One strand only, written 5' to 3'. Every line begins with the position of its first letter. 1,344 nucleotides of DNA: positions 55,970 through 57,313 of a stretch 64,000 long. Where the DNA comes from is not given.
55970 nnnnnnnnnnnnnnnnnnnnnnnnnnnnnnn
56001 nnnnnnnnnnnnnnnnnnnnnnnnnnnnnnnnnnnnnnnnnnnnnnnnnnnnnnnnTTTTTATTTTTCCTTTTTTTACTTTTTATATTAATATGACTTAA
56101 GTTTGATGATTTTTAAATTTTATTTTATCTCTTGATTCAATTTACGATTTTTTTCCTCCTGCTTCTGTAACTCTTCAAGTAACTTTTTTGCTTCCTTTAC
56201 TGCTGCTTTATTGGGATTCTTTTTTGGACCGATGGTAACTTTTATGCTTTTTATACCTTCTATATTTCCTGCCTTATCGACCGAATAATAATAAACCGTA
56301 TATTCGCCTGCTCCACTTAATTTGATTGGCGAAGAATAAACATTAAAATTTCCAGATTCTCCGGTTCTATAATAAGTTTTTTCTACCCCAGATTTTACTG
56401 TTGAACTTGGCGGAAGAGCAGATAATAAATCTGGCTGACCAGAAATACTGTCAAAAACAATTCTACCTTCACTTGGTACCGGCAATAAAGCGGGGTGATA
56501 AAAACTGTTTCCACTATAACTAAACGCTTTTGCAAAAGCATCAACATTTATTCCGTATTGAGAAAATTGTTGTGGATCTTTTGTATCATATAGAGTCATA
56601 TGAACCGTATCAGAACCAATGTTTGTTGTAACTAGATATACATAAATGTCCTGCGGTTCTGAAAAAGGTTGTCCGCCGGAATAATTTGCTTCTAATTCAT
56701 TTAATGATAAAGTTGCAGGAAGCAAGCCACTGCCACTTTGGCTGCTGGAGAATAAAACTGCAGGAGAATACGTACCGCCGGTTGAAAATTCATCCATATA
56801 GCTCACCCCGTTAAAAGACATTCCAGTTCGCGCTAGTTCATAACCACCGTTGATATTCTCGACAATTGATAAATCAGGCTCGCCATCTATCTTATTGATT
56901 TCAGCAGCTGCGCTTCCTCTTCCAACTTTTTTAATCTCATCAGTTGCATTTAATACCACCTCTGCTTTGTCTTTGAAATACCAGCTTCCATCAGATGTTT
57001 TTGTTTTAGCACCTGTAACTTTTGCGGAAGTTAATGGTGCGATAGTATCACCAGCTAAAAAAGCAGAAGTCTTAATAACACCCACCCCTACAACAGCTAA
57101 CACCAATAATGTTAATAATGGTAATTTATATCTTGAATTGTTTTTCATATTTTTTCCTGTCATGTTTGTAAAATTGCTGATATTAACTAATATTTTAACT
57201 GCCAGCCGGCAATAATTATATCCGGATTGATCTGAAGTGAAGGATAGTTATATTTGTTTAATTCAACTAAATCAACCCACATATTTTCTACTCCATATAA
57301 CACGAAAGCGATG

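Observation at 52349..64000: Tandem cluster of four giant secreted proteins that appear cell-wall tethered and share domains with a peptidoglycan L,D-transpeptidase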

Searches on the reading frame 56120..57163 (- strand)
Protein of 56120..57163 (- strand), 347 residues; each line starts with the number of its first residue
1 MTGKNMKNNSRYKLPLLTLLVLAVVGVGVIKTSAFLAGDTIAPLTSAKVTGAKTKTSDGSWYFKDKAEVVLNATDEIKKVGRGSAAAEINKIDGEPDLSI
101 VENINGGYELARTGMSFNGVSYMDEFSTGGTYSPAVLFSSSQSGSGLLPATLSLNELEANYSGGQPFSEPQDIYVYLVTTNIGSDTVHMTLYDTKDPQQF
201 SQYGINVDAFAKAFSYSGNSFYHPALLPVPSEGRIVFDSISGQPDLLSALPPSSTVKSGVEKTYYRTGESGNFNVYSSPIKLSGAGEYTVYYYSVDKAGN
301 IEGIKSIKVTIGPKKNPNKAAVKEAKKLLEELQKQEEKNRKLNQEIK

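Call 5: search_protein_families(library=pfam, proteins=[window:56120-57163:-], max_evalue=0.01)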
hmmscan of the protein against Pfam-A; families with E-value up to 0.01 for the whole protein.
window:56120-57163:- (347 aa): 0 families

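Call 7: search_protein_families(library=ncbifam, proteins=[window:56120-57163:-], max_evalue=0.01)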
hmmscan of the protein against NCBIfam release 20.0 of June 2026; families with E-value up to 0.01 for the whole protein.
window:56120-57163:- (347 aa): 2 families
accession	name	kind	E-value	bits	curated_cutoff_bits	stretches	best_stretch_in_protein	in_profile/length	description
NF047446.1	barrel_OmpL47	domain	2.5e-15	56.7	40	1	257-311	15-68/68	OmpL47-type beta-barrel domain-containing protein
NF047441.1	Lepto_OmpL47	equivalog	3.7e-06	26.8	250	1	260-312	88-139/336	multi-beta-barrel domain surface protein OmpL47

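Call 42: find_homologous_proteins(query=window:56120-57163:-, max_evalue=0.001)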
Query window:56120-57163:- (347 aa): 4 proteins with E <= 0.001 among 6772 candidates.
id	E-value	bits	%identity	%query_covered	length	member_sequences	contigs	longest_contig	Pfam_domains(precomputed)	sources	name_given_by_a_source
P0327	7.9e-219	743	100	99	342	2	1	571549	-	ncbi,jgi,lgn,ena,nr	ncbi:MAG TPA: hypothetical protein P5096_04075 [Patescibacteria group bacterium]|nr:hypothetical pro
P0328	3.9e-8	51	36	16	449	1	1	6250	PF00801.27,PF17957.8,PF19077.7,PF18911.7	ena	-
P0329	3.3e-5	41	46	16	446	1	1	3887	-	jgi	jgi:hypothetical protein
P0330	7.8e-5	40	38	17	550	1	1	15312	PF12245.15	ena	-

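Call 44: find_encoding_contigs(protein=P0327, flank=10000, max_places=8)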
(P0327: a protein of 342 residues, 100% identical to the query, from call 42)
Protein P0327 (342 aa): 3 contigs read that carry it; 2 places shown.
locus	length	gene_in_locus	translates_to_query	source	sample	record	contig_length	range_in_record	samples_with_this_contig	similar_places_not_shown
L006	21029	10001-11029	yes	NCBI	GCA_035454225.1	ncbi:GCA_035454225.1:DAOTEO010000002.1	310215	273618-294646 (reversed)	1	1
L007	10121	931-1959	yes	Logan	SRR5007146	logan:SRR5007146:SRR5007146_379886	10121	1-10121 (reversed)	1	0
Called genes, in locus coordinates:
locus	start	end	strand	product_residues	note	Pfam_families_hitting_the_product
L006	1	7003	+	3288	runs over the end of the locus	-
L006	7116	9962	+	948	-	PF01476:LysM (weak)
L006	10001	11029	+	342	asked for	-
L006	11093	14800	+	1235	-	PF00754:F5_F8_type_C, PF22633:F5_F8_type_C_2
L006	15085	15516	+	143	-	PF02381:MraZ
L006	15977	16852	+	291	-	PF01795:Methyltransf_5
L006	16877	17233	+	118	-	-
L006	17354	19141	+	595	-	PF03717:PBP_dimer, PF00905:Transpeptidase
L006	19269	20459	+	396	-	PF08245:Mur_ligase_M, PF02875:Mur_ligase_C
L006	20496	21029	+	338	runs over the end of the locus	PF00953:Glycos_transf_4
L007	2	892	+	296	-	?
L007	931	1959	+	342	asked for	-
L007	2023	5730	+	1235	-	PF00754:F5_F8_type_C, PF22633:F5_F8_type_C_2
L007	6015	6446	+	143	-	PF02381:MraZ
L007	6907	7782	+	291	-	PF01795:Methyltransf_5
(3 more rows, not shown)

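Call 51: search_solved_structures(query=window:56120-57163:-, max_evalue=1)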
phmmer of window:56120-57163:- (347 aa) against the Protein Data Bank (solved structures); distinct sequences matched with E-value up to 1: 2.
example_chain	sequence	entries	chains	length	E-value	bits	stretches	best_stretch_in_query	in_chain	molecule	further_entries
4dp0_X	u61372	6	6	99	0.39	13.2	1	218-299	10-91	Plastocyanin B, chloroplastic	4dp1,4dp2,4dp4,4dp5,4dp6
3wmt_A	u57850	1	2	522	0.88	12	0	142-212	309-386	Probable feruloyl esterase B-1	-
